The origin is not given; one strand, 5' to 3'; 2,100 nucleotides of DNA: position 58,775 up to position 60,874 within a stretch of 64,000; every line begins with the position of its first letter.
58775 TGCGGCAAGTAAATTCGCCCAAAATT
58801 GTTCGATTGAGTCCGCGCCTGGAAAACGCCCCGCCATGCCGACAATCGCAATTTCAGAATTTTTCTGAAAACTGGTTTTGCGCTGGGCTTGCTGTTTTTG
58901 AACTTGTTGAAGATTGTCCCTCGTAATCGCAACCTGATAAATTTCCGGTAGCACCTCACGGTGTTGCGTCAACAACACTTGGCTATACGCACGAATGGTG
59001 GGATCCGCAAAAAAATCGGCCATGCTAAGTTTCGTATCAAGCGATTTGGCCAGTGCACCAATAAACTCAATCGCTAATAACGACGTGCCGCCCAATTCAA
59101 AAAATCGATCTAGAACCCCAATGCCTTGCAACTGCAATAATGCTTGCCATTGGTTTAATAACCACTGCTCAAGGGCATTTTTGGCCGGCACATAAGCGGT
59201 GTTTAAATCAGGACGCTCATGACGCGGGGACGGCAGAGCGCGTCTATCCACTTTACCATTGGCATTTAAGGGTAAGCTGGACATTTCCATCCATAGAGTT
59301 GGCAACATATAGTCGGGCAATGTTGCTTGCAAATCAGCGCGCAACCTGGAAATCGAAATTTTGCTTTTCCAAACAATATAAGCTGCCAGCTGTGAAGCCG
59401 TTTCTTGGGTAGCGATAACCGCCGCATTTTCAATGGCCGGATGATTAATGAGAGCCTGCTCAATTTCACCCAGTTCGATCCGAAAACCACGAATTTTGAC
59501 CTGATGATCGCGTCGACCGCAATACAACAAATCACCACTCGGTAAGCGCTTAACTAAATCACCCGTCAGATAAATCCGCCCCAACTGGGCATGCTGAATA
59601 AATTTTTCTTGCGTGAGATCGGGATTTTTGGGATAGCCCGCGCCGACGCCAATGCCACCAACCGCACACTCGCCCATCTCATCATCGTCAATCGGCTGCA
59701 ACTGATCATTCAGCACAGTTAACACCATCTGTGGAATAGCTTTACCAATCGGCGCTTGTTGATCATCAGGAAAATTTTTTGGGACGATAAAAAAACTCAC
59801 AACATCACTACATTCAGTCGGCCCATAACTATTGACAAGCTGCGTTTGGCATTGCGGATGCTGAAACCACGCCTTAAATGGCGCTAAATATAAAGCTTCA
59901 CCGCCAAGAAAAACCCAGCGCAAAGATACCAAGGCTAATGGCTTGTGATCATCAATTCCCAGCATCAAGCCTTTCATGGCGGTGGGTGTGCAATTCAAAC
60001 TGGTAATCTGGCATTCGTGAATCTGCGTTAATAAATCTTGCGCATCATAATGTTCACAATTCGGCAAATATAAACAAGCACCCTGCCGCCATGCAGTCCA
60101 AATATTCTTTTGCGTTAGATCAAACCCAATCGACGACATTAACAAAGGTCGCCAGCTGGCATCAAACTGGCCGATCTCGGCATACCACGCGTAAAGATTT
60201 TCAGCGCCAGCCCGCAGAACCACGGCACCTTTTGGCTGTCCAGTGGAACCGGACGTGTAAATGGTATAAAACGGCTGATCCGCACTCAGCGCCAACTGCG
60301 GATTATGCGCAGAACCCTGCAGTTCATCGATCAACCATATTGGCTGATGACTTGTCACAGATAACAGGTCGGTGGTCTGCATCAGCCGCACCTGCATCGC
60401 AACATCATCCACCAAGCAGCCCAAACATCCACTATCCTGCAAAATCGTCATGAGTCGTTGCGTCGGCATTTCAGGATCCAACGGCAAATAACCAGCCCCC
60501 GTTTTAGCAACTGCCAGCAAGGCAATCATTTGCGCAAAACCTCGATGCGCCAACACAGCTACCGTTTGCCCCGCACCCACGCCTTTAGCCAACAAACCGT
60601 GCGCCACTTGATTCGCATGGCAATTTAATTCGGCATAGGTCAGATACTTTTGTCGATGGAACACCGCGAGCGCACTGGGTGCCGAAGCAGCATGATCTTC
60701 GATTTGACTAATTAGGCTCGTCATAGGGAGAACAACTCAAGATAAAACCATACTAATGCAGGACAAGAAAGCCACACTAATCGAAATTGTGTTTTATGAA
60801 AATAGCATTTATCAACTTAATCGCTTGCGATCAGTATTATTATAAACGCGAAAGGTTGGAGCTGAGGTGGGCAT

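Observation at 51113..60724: Single-protein NRPS-PKS A-T-KS-AT-T-AMT-C-A(Gly)-T with no release domain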

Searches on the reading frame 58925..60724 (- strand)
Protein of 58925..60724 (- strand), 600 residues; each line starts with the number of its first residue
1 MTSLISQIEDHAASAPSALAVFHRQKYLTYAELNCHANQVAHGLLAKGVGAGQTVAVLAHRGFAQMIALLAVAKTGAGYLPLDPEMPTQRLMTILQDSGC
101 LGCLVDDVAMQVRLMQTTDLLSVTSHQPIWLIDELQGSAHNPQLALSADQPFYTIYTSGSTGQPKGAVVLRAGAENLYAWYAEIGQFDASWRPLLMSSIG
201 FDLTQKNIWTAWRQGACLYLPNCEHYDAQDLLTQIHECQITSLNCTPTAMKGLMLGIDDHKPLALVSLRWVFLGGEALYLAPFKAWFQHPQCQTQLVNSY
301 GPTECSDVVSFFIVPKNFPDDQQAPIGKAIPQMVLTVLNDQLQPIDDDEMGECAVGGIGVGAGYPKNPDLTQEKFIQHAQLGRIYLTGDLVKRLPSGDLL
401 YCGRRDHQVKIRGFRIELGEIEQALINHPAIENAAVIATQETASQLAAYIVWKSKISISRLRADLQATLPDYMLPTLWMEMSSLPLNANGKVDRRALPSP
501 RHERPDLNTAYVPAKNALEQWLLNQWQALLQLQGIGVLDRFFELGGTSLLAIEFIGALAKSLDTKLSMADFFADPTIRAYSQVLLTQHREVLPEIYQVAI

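Call 12: search_solved_structures(query=window:58949-60724:-, max_evalue=1e-20, show_alignments=2)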
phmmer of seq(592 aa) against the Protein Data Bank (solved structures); distinct sequences matched with E-value up to 1e-20: 86 (the best 60 are shown).
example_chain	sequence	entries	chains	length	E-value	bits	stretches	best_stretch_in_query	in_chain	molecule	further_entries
6mfz_A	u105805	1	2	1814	7.7e-173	579.6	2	9-590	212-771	Linear gramicidin synthase subunit A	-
9be3_A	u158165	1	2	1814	8.5e-173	579.4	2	9-590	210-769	Linear gramicidin synthase subunit A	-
9meh_A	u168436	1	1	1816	8.5e-173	579.4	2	9-590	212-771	Linear gramicidin synthase subunit A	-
9be4_A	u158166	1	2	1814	3.4e-172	577.5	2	9-590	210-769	Linear gramicidin synthase subunit A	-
6mfy_A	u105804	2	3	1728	1.1e-162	546.1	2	9-590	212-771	Linear gramicidin synthase subunit A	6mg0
8xjz_C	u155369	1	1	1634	5.3e-121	408.4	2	20-498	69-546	Peptide synthetase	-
9lcq_A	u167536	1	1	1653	6.9e-101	342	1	9-579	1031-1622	PvdL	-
9lcp_A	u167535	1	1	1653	6.9e-101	342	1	9-579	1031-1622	PvdL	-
9lco_A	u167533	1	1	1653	2.8e-100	340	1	9-579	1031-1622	PvdL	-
9up2_A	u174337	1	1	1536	1.2e-91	311.4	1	9-578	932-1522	PvdL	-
5u89_A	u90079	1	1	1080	1.2e-90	308.2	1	7-579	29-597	Amino acid adenylation domain protein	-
9bfd_B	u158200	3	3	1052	6.6e-89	302.4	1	11-588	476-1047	Tyrocidine synthase 2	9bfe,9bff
6mfx_A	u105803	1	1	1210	9.4e-89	301.9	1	9-590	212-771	Linear gramicidin synthase subunit A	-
9bfd_A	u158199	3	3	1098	1e-88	301.8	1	7-580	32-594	Tyrocidine synthase 1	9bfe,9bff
5es5_A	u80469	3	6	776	1.3e-88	301.5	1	9-586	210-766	Linear gramicidin synthetase subunit A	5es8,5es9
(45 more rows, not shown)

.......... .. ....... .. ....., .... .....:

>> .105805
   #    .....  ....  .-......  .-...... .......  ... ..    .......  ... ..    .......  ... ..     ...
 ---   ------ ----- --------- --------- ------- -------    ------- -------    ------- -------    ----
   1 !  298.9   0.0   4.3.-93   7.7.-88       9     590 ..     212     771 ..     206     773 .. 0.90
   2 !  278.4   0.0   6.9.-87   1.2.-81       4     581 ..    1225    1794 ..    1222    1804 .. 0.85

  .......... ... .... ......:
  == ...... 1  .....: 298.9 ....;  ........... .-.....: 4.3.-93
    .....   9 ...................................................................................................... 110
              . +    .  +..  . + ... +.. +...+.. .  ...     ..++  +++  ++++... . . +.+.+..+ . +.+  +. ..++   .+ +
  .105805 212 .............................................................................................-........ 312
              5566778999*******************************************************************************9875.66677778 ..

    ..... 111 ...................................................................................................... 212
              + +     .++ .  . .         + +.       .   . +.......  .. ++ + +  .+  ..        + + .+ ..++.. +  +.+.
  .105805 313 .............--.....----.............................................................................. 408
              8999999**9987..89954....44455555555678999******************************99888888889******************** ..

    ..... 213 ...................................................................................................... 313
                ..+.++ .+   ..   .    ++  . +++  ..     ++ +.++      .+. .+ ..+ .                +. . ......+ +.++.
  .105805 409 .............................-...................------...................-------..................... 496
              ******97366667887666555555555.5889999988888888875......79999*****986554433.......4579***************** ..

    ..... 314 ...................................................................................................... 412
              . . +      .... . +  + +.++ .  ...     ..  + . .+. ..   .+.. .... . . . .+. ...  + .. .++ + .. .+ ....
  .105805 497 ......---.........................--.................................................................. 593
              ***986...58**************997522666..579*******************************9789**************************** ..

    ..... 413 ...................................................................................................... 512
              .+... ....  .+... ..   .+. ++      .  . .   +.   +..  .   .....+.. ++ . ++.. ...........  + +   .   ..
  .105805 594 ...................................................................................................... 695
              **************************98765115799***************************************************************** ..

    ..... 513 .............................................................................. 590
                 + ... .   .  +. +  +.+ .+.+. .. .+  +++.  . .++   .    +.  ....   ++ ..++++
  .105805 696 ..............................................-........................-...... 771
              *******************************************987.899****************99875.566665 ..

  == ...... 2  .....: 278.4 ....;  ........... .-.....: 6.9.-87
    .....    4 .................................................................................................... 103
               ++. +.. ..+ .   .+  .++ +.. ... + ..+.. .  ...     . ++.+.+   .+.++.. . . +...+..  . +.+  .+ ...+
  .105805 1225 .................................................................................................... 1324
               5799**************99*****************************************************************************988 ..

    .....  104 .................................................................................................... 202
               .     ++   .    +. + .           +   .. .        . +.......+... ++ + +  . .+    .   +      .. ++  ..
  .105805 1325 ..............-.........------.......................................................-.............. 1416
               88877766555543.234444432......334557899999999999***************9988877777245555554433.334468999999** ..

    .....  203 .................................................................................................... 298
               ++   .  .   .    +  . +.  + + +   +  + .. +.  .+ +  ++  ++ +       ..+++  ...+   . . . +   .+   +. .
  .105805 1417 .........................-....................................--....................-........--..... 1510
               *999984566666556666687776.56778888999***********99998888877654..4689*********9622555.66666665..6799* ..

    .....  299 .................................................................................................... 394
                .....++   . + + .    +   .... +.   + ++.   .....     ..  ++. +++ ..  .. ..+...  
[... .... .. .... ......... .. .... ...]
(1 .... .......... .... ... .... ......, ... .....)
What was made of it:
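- Its best PDB relatives are LgrA, PvdL and TycA (call 12).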

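Call 13: find_homologous_proteins(query=window:58925-60724:-, max_evalue=1e-30)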
Query window:58925-60724:- (600 aa): 7794 proteins with E <= 1e-30 among 8000 candidates; the best 120 are listed.
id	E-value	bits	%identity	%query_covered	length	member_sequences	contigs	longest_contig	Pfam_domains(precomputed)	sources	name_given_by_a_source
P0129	6.6e-136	473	41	97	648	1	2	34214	PF00550.32,PF00501.35,PF13193.13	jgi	-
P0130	4.8e-134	466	43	97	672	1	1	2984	PF00550.32,PF00501.35,PF13193.13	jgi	jgi:amino acid adenylation domain-containing protein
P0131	1.6e-130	455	41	98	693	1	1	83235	PF00550.32,PF00501.35,PF13193.13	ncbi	-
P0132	8.0e-129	449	40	98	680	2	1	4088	PF00109.33,PF00550.32,PF00501.35,PF13193.13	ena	-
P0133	1.7e-128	448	41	96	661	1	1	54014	PF00550.32,PF00501.35,PF13193.13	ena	-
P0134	2.0e-127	445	40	98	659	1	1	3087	PF00550.32,PF00501.35,PF13193.13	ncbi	-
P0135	1.8e-126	441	36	85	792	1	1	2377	PF00550.32,PF00501.35,PF13193.13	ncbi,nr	ncbi:MAG TPA: amino acid adenylation domain-containing protein, partial [Thermoanaerobaculia bacteri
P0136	4.3e-124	434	41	95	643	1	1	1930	PF00668.26,PF00550.32,PF00501.35,PF13193.13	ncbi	ncbi:MAG: amino acid adenylation domain-containing protein, partial [Chloroflexi bacterium]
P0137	4.9e-124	433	41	95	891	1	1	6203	PF00668.26,PF00550.32,PF00501.35,PF13193.13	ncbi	-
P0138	5.4e-124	433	40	96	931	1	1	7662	PF00550.32,PF12697.14,PF00501.35,PF13193.13,PF00975.27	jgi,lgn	jgi:amino acid adenylation domain-containing protein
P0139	3.0e-121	424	40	99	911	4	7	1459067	PF00550.32,PF00501.35,PF13193.13,PF00975.27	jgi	jgi:amino acid adenylation domain-containing protein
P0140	1.6e-119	419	33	96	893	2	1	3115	PF00550.32,PF00501.35,PF13193.13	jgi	jgi:amino acid adenylation domain-containing protein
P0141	7.7e-118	413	39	96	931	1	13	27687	PF00550.32,PF00501.35,PF13193.13,PF00975.27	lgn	-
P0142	3.4e-117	411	37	98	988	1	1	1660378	PF13469.13,PF00550.32,PF00501.35,PF13193.13,PF00685.34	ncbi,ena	-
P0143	7.5e-116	406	37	98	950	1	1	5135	PF00668.26,PF00550.32,PF00501.35,PF13193.13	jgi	-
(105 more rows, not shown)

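Call 33: find_encoding_contigs(protein=P0131, flank=10000, max_places=3)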
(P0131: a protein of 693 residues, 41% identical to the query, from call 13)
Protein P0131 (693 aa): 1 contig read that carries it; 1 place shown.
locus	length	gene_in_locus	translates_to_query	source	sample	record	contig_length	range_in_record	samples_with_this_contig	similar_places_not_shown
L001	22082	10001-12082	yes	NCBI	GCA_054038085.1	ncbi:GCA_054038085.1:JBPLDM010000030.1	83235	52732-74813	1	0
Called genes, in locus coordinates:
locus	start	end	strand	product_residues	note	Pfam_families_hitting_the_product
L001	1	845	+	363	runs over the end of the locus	PF13439:Glyco_transf_4, PF20706:GT4-conflict, PF00534:Glycos_transf_1, PF13692:Glyco_trans_1_4, PF13524:Glyco_trans_1_2 (weak)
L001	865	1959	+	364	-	PF01075:Glyco_transf_9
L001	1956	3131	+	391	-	PF13439:Glyco_transf_4, PF13579:Glyco_trans_4_4, PF00534:Glycos_transf_1, PF13692:Glyco_trans_1_4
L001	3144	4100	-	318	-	PF01734:Patatin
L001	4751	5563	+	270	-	PF00891:Methyltransf_2, PF01135:PCMT, PF01209:Ubie_methyltran, PF05175:MTS, PF13489:Methyltransf_23, PF13847:Methyltransf_31, PF08241:Methyltransf_11, PF08242:Methyltransf_12, +2 more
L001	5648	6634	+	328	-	PF03480:DctP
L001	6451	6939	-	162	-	-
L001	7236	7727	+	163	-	PF04290:DctQ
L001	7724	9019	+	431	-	PF06808:DctM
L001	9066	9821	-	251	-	PF22624:AASDHPPT_N, PF01648:ACPS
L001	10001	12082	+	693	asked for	PF00501:AMP-binding, PF13193:AMP-binding_C, PF00550:PP-binding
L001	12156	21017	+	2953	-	PF00109:ketoacyl-synt, PF02801:Ketoacyl-synt_C, PF16197:KAsynt_C_assoc, PF22336:RhiE-like_linker, PF22621:CurL-like_PKS_C, PF00698:Acyl_transf_1, PF00550:PP-binding, PF00202:Aminotran_3, +6 more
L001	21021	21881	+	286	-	PF13489:Methyltransf_23 (weak), PF08242:Methyltransf_12 (weak), PF13649:Methyltransf_25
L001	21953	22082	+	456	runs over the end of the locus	PF01554:MatE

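Call 34: find_encoding_contigs(protein=P0129, flank=10000, max_places=3)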
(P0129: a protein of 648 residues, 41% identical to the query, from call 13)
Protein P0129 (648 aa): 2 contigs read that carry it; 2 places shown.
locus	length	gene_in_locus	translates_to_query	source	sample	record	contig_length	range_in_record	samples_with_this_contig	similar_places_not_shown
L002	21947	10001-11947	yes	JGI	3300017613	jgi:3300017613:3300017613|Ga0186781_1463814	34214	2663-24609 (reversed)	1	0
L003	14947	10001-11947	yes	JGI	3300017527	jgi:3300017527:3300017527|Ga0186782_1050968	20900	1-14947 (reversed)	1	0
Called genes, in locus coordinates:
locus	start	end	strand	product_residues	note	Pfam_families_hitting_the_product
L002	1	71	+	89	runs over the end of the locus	-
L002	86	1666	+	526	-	PF00501:AMP-binding, PF13193:AMP-binding_C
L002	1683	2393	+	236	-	PF13489:Methyltransf_23 (weak), PF13649:Methyltransf_25 (weak), PF13847:Methyltransf_31 (weak), PF08242:Methyltransf_12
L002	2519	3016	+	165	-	PF25087:GMPPB_C (faint), PF00132:Hexapep, PF14602:Hexapep_2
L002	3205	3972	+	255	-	PF13489:Methyltransf_23, PF13649:Methyltransf_25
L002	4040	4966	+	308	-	-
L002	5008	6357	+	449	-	-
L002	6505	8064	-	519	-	PF13231:PMT_2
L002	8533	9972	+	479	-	PF02310:B12-binding, PF04055:Radical_SAM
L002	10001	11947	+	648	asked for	PF00501:AMP-binding, PF13193:AMP-binding_C, PF00550:PP-binding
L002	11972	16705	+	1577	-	PF00109:ketoacyl-synt, PF02801:Ketoacyl-synt_C, PF16197:KAsynt_C_assoc, PF22336:RhiE-like_linker, PF22621:CurL-like_PKS_C, PF00698:Acyl_transf_1, PF00550:PP-binding, PF00202:Aminotran_3, +1 more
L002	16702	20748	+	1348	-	PF00668:Condensation, PF02458:Transferase (weak), PF00501:AMP-binding, PF00550:PP-binding, PF00975:Thioesterase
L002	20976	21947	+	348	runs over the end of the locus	PF04007:DUF354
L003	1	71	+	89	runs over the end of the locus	-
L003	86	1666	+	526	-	PF00501:AMP-binding, PF13193:AMP-binding_C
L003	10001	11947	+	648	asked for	PF00501:AMP-binding, PF13193:AMP-binding_C, PF00550:PP-binding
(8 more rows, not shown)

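Call 36: search_protein_families(library=pfam, proteins=[L001:12156-21017:+, L002:11972-16705:+, L002:16702-20748:+], max_evalue=0.0001)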
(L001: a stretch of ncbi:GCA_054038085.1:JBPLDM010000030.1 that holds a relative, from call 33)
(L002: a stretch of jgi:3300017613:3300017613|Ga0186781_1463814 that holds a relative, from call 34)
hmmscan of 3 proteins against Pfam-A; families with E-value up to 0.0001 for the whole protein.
L001:12156-21017:+ (2953 aa): 14 families
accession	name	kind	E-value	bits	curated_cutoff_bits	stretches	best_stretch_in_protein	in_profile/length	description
PF00668.25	Condensation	-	4.4e-94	316.2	30.6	1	1628-2069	5-456/456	Condensation domain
PF00501.34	AMP-binding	-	1.6e-93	314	29.9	1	2089-2432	1-384/384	AMP-binding enzyme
PF00109.32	ketoacyl-synt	-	7.3e-69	232.6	20.8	1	8-258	2-252/252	Beta-ketoacyl synthase, N-terminal domain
PF00202.27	Aminotran_3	-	2.5e-50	171.8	30.5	1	1204-1566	8-372/403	Aminotransferase class-III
PF00698.26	Acyl_transf_1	-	8.7e-46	157.3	32.7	1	533-846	2-307/319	Acyl transferase domain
PF02801.28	Ketoacyl-synt_C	-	5.8e-40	136.4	20.8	1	266-384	1-118/119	Beta-ketoacyl synthase, C-terminal domain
PF00550.31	PP-binding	-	2.6e-30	104.9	20.8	2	2598-2659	3-66/67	Phosphopantetheine attachment site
PF00975.26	Thioesterase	-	4.2e-24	86.5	26.4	1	2683-2783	2-103/226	Thioesterase domain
PF16197.11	KAsynt_C_assoc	-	1.9e-18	67.3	33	1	387-499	1-110/111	Ketoacyl-synthetase C-terminal extension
PF22621.2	CurL-like_PKS_C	-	2.5e-17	63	27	1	448-511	1-64/64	CurL-like, PKS C-terminal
PF13193.12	AMP-binding_C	-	2.9e-16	60.6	24.5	1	2491-2566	1-76/76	AMP-binding enzyme C-terminal domain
PF22336.2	RhiE-like_linker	-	8.9e-10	38.9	27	1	452-512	2-61/67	RhiE-like, KS-MAT linker domain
PF00561.26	Abhydrolase_1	-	5e-08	33.4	25.8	1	2682-2766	1-89/245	alpha/beta hydrolase fold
PF00108.29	Thiolase_N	-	4.3e-05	23.4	26.4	1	158-207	61-112/260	Thiolase, N-terminal domain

L002:11972-16705:+ (1577 aa): 9 families
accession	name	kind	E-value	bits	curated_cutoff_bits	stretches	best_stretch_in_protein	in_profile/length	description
PF00109.32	ketoacyl-synt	-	1.6e-73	247.8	20.8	1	8-256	2-250/252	Beta-ketoacyl synthase, N-terminal domain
PF00698.26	Acyl_transf_1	-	5e-55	187.6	32.7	1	532-818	1-280/319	Acyl transferase domain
PF00202.27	Aminotran_3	-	3.2e-48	164.8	30.5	1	1122-1479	9-371/403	Aminotransferase class-III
PF02801.28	Ketoacyl-synt_C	-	1.1e-41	142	20.8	1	266-384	1-118/119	Beta-ketoacyl synthase, C-terminal domain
PF22621.2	CurL-like_PKS_C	-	1.2e-22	80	27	1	448-509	1-62/64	CurL-like, PKS C-terminal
PF16197.11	KAsynt_C_assoc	-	2.5e-20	73.4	33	1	387-497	1-108/111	Ketoacyl-synthetase C-terminal extension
PF22336.2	RhiE-like_linker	-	1.8e-14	53.9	27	1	453-512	3-61/67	RhiE-like, KS-MAT linker domain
PF00550.31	PP-binding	-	1.5e-10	41.6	20.8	1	935-999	4-67/67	Phosphopantetheine attachment site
PF00108.29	Thiolase_N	-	9.8e-06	25.6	26.4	1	159-207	62-112/260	Thiolase, N-terminal domain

L002:16702-20748:+ (1348 aa): 5 families
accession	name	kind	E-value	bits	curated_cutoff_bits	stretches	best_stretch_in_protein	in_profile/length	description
PF00668.25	Condensation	-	1.6e-93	314.3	30.6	1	30-472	5-455/456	Condensation domain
PF00501.34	AMP-binding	-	1.6e-92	310.7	29.9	1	493-836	1-384/384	AMP-binding enzyme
PF00975.26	Thioesterase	-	9.3e-26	91.9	26.4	1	1087-1189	2-105/226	Thioesterase domain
PF00550.31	PP-binding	-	1.6e-13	51.1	20.8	1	1001-1063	2-66/67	Phosphopantetheine attachment site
PF02458.20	Transferase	-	5e-06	25.9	22.7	1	110-192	103-185/434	Transferase family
